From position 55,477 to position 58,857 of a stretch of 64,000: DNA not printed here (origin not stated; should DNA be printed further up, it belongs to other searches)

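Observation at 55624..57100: Type III-like Mod methyltransferase carries an unexplained ~480-aa N-terminal domain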

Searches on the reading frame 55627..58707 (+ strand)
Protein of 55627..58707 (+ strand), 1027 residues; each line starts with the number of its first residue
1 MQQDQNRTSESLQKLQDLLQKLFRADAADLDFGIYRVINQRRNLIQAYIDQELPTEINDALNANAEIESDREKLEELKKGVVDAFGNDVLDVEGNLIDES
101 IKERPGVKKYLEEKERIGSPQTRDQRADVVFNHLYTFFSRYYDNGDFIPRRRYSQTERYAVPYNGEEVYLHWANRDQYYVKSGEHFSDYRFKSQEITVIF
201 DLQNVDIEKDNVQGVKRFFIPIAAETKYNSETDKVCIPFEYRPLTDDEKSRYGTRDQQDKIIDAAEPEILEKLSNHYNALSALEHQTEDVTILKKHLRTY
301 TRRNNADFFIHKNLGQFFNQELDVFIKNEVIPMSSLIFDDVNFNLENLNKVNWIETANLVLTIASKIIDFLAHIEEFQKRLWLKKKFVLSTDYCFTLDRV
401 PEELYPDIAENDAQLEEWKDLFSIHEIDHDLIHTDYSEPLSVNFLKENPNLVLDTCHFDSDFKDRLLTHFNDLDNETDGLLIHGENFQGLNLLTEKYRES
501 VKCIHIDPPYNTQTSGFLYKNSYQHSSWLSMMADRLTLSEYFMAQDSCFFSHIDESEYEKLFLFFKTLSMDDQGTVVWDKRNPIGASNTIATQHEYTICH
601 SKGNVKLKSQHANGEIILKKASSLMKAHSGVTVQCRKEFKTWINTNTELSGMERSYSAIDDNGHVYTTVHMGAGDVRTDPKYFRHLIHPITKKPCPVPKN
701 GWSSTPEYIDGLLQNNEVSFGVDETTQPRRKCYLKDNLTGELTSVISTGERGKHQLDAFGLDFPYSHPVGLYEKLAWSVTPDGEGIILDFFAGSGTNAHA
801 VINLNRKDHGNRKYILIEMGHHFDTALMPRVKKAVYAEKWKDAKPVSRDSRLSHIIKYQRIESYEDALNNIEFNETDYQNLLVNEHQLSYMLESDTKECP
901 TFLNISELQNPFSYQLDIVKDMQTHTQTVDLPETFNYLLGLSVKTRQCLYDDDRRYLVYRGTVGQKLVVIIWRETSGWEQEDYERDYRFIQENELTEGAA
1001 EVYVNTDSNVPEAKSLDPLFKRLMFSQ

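Call 5: search_protein_families(library=pfam, proteins=[window:55627-58707:+], max_evalue=0.01)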
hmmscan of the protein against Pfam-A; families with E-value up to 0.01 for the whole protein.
window:55627-58707:+ (1027 aa): 1 family
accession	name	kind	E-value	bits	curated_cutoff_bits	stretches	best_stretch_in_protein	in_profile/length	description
PF01555.25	N6_N4_Mtase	-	4.4e-23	82.8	26.7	1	501-823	1-215/221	DNA methylase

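Call 6: search_protein_families(library=padloc, proteins=[window:55627-58707:+], max_evalue=0.01)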
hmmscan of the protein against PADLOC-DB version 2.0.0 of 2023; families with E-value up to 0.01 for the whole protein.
window:55627-58707:+ (1027 aa): 25 families
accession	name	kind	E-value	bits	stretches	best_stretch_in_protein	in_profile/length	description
PDLC03646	MTase_III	-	8.5e-227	753.6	2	230-1017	239-1029/1057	Type III methyltransferase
PDLC03638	MTase_III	-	5e-69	231.5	2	122-558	57-461/816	Type III methyltransferase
PDLC03634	MTase_III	-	3.4e-61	205.9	2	523-826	168-451/621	Type III methyltransferase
PDLC03644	MTase_III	-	9.8e-49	164.5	1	470-843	30-405/542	Type III methyltransferase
PDLC03641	MTase_III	-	3.3e-44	149.5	2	521-834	177-459/657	Type III methyltransferase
PDLC03640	MTase_III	-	3.7e-42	142.5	2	523-836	110-448/654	Type III methyltransferase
PDLC03636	MTase_III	-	5.7e-31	105.9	2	470-607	38-178/575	Type III methyltransferase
PDLC03635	MTase_III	-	4.1e-29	99.8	1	475-838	215-579/708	Type III methyltransferase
PDLC03642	MTase_III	-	1.1e-26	91.6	2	474-603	78-217/528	Type III methyltransferase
PDLC03639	MTase_III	-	1.4e-23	81.1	2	464-595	73-214/639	Type III methyltransferase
PDLC03645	MTase_III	-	2.8e-22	76.6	2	481-591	142-260/709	Type III methyltransferase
PDLC03278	MTase_II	-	8.3e-22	76.1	1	490-817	10-338/390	Type II methyltransferase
PDLC03637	MTase_III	-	6.2e-20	69.3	2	686-820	312-454/513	Type III methyltransferase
PDLC03354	MTase_II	-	2.5e-14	51.1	2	651-810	223-367/425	Type II methyltransferase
PDLC03643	MTase_III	-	1.5e-09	35.5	1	765-820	213-267/465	Type III methyltransferase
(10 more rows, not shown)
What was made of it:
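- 55627..58710 (+): mod gene, 1027 aa, long-form Type III methyltransferase. PADLOC MTase_III PDLC03646 E 8.5e-227 over the whole length (call 6).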

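Call 7: search_protein_families(library=ncbifam, proteins=[window:55627-58707:+], max_evalue=0.01)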
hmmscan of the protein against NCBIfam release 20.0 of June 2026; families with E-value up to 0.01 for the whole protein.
window:55627-58707:+ (1027 aa): 2 families
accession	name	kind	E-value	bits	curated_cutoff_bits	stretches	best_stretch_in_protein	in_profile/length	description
NF050803.1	DnaMtaseCcrMCaul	equivalog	0.00018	20.5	830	0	764-839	187-255/350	adenine-specific DNA-methyltransferase CcrM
NF008572.0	PRK11524.1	equivalog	0.00029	20.1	292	0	478-528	14-61/294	adenine-specific DNA-methyltransferase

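Call 8: search_solved_structures(query=window:55627-58707:+, max_evalue=1)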
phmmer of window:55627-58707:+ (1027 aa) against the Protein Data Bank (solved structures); distinct sequences matched with E-value up to 1: 7.
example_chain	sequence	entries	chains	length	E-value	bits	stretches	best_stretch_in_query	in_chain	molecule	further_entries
4zcf_A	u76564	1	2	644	1.1e-39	139.5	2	516-820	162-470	Restriction endonuclease EcoP15I, modification subunit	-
6k0w_B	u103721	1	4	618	1.5e-24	89.4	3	760-857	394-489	Adenine specific DNA methyltransferase (Mod)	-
7dsu_A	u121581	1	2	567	1.5e-20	76.1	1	463-820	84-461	Mbo45V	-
6pbd_A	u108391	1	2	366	0.029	15.6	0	480-521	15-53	Modification methylase CcrMI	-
8w9z_i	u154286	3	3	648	0.34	12.1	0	39-104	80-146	Fructokinase-like 2, chloroplastic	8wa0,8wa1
9c3u_A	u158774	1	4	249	0.68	11.1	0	754-806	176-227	Methyltransferase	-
8urk_A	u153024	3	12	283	0.92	10.6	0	754-806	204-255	Methyltransferase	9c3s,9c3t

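Call 28: find_homologous_proteins(query=A2, max_evalue=1e-10)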
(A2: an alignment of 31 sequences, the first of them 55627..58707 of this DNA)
Query A2 (31 sequences) (1027 aa, profile of the alignment): 7971 proteins with E <= 1e-10 among 8000 candidates; the best 120 are listed.
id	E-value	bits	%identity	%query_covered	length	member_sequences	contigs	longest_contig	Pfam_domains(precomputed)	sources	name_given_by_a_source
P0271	0.0e+0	1460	43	99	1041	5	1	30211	PF01555.25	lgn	-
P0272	0.0e+0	1448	42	99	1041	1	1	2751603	PF01555.25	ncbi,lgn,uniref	ncbi:site-specific DNA-methyltransferase [Neomoorella thermoacetica]|uniref:site-specific DNA-methyl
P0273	0.0e+0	1445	43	100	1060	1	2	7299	PF01555.25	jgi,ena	-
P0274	0.0e+0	1438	40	99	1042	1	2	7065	PF01555.25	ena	-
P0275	0.0e+0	1437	43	99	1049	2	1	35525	PF01555.25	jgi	-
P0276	0.0e+0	1428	41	99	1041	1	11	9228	PF01555.25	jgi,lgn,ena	jgi:adenine-specific DNA-methyltransferase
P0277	0.0e+0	1427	40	99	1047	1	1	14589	PF01555.25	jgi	jgi:adenine-specific DNA-methyltransferase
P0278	0.0e+0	1426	42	99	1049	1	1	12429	PF01555.25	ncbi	-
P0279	0.0e+0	1425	47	58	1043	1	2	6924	PF01555.25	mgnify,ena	mgnify:CR=1 FL=1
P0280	0.0e+0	1421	42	99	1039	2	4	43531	PF01555.25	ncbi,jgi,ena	-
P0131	0.0e+0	1414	40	99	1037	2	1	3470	PF01555.25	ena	-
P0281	0.0e+0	1414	40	99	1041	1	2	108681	PF01555.25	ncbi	-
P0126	0.0e+0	1414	40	99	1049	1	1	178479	PF01555.25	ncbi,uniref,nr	ncbi:MAG: site-specific DNA-methyltransferase [Sulfuricaulis sp.]|uniref:site-specific DNA-methyltra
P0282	0.0e+0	1412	41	99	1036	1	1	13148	PF01555.25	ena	-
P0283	0.0e+0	1412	45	58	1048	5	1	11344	PF01555.25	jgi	jgi:adenine-specific DNA-methyltransferase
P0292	0.0e+0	1400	43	99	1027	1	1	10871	PF01555.25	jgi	-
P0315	0.0e+0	1378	40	99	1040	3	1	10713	PF01555.25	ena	-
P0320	0.0e+0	1375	41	99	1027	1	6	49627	PF01555.25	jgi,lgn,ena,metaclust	metaclust:\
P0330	0.0e+0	1369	41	99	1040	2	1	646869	PF01555.25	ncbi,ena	-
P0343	0.0e+0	1363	39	99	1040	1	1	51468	PF01555.25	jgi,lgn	-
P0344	0.0e+0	1363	41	99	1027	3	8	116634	PF01555.25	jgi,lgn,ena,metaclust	metaclust:\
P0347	0.0e+0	1361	44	57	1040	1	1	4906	PF01555.25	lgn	-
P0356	0.0e+0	1357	41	99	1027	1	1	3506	PF01555.25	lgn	-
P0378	0.0e+0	1349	65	100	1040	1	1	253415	PF01555.25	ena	-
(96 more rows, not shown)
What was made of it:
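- Sources name them 'site-specific DNA-methyltransferase' or 'Type III RM methylation subunit' (call 28).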

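Call 35: find_related_loci(query=A2, collection=genome_contigs, flank=10000)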
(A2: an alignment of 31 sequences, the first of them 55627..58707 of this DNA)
Query A2 (1027 aa) in genome_contigs; peptide patterns used: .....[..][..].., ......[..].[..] (x = any residue, [..] = any of these).
600 stretches matched a pattern (row limit reached: there are more); 578 encode a relative of the query (tblastn E <= 1e-3); the best 80 are kept; 80 distinct loci.
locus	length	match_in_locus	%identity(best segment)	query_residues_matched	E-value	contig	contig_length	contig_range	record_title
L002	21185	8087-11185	62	1-1027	0e+0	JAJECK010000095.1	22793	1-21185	MAG: Candidatus Poribacteria bacterium isolate jk18xAbins.19 k141_1113167, whole genome shotgun sequence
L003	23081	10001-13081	55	23-1027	0e+0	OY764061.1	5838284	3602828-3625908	MAG: Candidatus Poribacteria bacterium isolate 89293177-375a-4259-af6b-6508537173d0 genome assembly, chromosome: 1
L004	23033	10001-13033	55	6-1025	0e+0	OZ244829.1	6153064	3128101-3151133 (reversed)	MAG: Candidatus Poribacteria bacterium isolate f10cb695-1b13-44a5-8b8c-8d396a4a49c1 genome assembly, chromosome: 1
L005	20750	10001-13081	49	8-1025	0e+0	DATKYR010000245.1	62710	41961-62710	MAG TPA_asm: Sedimentisphaerales bacterium isolate SMAG_U14224 k141_4886474, whole genome shotgun sequence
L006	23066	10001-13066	48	9-1027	0e+0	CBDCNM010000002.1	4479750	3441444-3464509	MAG: Candidatus Latescibacterota bacterium isolate f150df7c-f474-47d5-8e53-e740a55afba2 genome assembly, contig: contig_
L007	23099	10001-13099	48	9-1027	0e+0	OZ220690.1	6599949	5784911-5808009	MAG: Candidatus Latescibacterota bacterium isolate 4544edd8-ea3d-4877-aa30-594cc490bc13 genome assembly, chromosome: 1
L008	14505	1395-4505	47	10-1026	0e+0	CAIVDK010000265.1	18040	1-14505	MAG: uncultured delta proteobacterium isolate Loclat_bin-13126 genome assembly, contig: bin-13126:265/473, whole genome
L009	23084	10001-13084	46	9-1026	0e+0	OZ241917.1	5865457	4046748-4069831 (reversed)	MAG: Candidatus Latescibacterota bacterium isolate 5e8d6608-c5e3-4027-8d72-793febe4c990 genome assembly, chromosome: 1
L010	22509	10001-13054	48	5-1025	0e+0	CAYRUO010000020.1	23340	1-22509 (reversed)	MAG TPA_asm: uncultured Thermanaerothrix sp. isolate binchicken_co40_18 genome assembly, contig: NODE_1378_length_23340_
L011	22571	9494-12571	48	13-1026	0e+0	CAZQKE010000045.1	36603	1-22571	MAG TPA_asm: uncultured Anaerolineaceae bacterium isolate binchicken_co219_462 genome assembly, contig: k141_872786, who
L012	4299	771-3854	46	10-1026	0e+0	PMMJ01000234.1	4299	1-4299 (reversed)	MAG: Acidobacteriaceae bacterium isolate fen_85 73.20100900_E1D.30_contig_70440, whole genome shotgun sequence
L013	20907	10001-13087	45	12-1026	0e+0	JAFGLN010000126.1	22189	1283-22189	MAG: Deltaproteobacteria bacterium isolate Zod_Metabat.402 k87_14958370, whole genome shotgun sequence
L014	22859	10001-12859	45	11-1026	0e+0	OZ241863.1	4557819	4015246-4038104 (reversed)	MAG: Spirochaetia bacterium isolate 5eda55f6-7d73-4064-946f-addbc1f4c2cc genome assembly, chromosome: 1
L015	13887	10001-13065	46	14-1027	0e+0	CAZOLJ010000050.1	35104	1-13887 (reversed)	MAG TPA_asm: uncultured Desulfobacteraceae bacterium isolate binchicken_co340_80 genome assembly, contig: NODE_589_lengt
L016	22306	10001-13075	43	9-1027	0e+0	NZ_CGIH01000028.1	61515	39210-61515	Syntrophomonas zehnderi OL-4, whole genome shotgun sequence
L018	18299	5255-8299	43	9-1027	0e+0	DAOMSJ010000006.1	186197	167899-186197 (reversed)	MAG TPA_asm: Anaerolineales bacterium isolate AMR_MDS_5785 NODE_17_length_186197_cov_8.049752, whole genome shotgun sequ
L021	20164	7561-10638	42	9-1027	0e+0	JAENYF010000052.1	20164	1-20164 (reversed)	MAG: Desulfoscipio geothermicus isolate B5_bin.4 B5_bin4_NODE_511_length_20164_cov_13.403650, whole genome shotgun seque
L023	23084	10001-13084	42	8-1027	0e+0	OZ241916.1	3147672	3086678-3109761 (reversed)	MAG: Arenicellales bacterium isolate a287b4df-af8e-412d-a002-b367a65622cc genome assembly, chromosome: 1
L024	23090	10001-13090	41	8-1027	0e+0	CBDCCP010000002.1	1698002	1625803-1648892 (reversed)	MAG: Bryobacterales bacterium isolate ed11b7c5-ea46-40d8-b3f2-1352c6ddd74d genome assembly, contig: contig_2, whole geno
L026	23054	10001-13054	43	12-1027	0e+0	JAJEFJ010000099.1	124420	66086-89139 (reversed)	MAG: Candidatus Latescibacterota bacterium isolate p16x43bins.30 k141_827265, whole genome shotgun sequence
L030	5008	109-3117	42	9-1027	0e+0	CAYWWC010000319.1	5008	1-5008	MAG TPA_asm: uncultured Anaerolineae bacterium isolate SRP077602_co7_465 genome assembly, contig: NODE_64328_length_5008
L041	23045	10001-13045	39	14-1027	0e+0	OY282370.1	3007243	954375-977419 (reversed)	MAG: uncultured Acidimicrobiia bacterium isolate 3d6cc9fa-110c-4048-9278-ecdec338fc6f genome assembly, chromosome: 1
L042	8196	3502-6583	53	3-1027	0e+0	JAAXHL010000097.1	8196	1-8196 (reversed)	MAG: Candidatus Poribacteria bacterium isolate Plut_88888 unfiltered_Plut_88888_genomic_contig_667028, whole genome shot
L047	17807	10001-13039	39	11-1027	0e+0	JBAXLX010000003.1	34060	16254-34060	MAG: Pseudomonadota bacterium isolate ELA438 MAG438_3, whole genome shotgun sequence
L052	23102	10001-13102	39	7-1027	0e+0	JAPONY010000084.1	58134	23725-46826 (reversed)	MAG: Gammaproteobacteria bacterium isolate APA_bin_21 c_000000528963, whole genome shotgun sequence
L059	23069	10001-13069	41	6-1027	0e+0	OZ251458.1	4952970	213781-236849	MAG: Candidatus Latescibacterota bacterium isolate 0d485872-e18d-4011-b7de-a34ce824adf8 genome assembly, chromosome: 1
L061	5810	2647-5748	37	5-1027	0e+0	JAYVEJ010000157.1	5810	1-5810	MAG: Luteolibacter sp. isolate GL35_DN_concoct_139 GL35_DN_concoct_139_156, whole genome shotgun sequence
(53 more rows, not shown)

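Call 42: predict_structure(alignment_id=A3)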
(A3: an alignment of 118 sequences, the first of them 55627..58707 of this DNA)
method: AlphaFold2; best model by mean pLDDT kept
length: 1027 residues; sequences in the alignment: 118
mean_pLDDT: 73.1   pTM: 0.73
mean pLDDT of the five models: 73.1, 72.8, 72.4, 71.3, 70.7
residues with pLDDT >= 90: 342; 70-90: 317; 50-70: 150; < 50: 218
segments of 3 or more residues with pLDDT < 50: 1-5, 26-29, 147-150, 152-179, 511-524, 583-592, 606-750, 884-886
pLDDT, mean of each block of 10 residues (from residue 1): 57 88 58 66 80 85 66 84 89 84 89 74 81 89 54 41 40 44 69 94 73 73 95 96 92 88 96 93 82 90 63 76 86 61 56 79 85 76 89 97 98 97 86 83 93 97 96 96 92 93 80 43 53 82 87 74 72 54 43 61 54 32 28 34 38 34 33 29 29 29 28 27 31 26 36 55 67 86 92 88 94 93 90 92 79 93 86 62 50 61 83 91 89 96 97 96 96 95 96 96 91 87 80
secondary structure, 60 per line:
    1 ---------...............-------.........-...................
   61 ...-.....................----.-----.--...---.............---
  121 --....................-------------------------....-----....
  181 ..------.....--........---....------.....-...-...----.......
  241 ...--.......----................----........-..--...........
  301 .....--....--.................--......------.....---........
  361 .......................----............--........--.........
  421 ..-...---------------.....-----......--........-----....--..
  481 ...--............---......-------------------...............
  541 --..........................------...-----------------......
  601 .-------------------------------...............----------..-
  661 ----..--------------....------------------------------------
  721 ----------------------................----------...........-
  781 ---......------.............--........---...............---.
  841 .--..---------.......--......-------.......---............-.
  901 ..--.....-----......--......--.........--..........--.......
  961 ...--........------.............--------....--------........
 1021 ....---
elements in order (helices of 4 or more, strands of 3 or more residues): H10-24 H32-40 H42-63 H65-85 H105-117 H123-142 E168-171 E177-182 E189-193 E196-203 H207-210 E217-221 E227-229 E234-243 H246-252 H257-272 H277-284 H292-305 E308-311 H314-330 H333-338 H345-349 H353-383 E388-396 H402-409 H412-422 H442-446 E452-454 H460-467 H473-476 E479-483 H486-497 E501-506 H526-540 E543-554 H555-568 E575-577 E595-601 H633-647 H681-684 H743-758 H769-779 E784-789 H796-808 E811-818 H822-836 E855-861 H864-869 H877-883 H887-898 H905-909 E915-920 E923-928 H931-939 E942-951 E954-963 E966-973 H980-992 E1001-1004 E1013-1015 H1016-1024
